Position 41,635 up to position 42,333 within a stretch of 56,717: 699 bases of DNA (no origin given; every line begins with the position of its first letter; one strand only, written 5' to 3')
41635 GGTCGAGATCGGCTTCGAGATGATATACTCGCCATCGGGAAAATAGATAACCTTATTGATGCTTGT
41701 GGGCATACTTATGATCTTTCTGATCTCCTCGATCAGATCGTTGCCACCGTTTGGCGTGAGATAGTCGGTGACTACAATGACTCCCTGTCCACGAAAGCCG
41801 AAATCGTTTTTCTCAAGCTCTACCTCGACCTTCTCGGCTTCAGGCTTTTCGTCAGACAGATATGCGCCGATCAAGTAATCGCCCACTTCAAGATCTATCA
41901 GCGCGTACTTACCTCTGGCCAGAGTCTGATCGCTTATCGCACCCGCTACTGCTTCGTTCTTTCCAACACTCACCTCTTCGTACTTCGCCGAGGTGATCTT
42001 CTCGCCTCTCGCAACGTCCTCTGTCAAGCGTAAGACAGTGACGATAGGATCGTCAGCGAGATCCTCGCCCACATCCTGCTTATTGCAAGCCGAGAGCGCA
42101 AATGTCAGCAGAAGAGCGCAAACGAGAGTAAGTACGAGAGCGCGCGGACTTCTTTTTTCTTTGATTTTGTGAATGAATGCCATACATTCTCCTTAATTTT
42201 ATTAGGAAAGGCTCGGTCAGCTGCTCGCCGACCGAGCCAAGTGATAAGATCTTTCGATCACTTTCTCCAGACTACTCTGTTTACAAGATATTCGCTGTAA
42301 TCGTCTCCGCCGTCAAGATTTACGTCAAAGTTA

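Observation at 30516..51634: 21-kb co-directional array of 16 paralogous beta-helix genes: candidate undescribed surface-variation or glycan-depolymerase system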

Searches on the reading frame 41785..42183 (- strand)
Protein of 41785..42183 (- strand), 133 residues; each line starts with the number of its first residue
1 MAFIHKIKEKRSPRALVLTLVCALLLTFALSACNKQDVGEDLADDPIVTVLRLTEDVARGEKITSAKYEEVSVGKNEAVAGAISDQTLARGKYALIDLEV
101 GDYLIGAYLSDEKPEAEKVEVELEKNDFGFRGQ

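Call 50: find_homologous_proteins(query=A4, max_evalue=0.001)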
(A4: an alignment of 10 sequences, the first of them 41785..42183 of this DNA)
Query A4 (10 sequences) (133 aa, profile of the alignment): 11 proteins with E <= 0.001 among 2842 candidates.
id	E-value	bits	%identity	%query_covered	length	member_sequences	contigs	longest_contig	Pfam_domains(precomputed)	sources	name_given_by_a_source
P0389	1.1e-34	137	95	99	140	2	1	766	-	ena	-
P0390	1.8e-34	136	29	77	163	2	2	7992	PF08666.18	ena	-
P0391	2.2e-28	116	21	75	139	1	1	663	PF08666.18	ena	-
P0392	4.6e-27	112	81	83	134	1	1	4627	PF08666.18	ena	-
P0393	1.4e-25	107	43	89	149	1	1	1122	PF08666.18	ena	-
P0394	3.1e-22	96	25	58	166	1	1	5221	PF08666.18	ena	-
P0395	5.7e-21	92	-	-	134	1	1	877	PF08666.18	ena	-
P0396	1.8e-20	91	24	69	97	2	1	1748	-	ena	-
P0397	1.1e-16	79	-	-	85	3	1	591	-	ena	-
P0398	1.3e-15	75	25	63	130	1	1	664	-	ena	-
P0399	1.3e-11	62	41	66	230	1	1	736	PF08666.18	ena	-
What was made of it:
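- Tried and rejected: Searching with the SAF-module profile for other proteins that use the same anchor returned only 11 truncated fragments of the same family (call 50).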

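Call 51: find_encoding_contigs(protein=P0390, flank=6000, max_places=3)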
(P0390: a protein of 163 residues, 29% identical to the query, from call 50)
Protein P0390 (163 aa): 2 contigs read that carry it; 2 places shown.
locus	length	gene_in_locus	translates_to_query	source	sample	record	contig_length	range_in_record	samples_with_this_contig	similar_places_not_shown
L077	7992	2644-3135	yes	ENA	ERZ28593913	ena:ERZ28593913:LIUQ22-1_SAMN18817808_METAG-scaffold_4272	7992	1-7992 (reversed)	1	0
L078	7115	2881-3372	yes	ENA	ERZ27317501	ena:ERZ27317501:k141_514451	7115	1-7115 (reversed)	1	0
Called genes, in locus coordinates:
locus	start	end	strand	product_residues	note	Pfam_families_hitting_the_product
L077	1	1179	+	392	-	?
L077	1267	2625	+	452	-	PF08666:SAF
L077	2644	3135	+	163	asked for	PF08666:SAF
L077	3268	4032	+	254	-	-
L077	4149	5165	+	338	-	PF12708:Pect-lyase_RHGA_epim (faint)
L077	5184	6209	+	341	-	PF12708:Pect-lyase_RHGA_epim (weak)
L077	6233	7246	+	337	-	PF12708:Pect-lyase_RHGA_epim (weak)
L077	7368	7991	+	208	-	?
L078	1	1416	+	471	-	?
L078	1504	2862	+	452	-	PF08666:SAF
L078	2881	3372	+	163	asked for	PF08666:SAF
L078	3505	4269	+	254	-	-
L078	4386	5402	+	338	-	PF12708:Pect-lyase_RHGA_epim (faint)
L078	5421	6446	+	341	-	PF12708:Pect-lyase_RHGA_epim (weak)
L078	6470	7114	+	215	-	?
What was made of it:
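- Tried and rejected: One of them led to a split g15 in a related strain (call 51).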
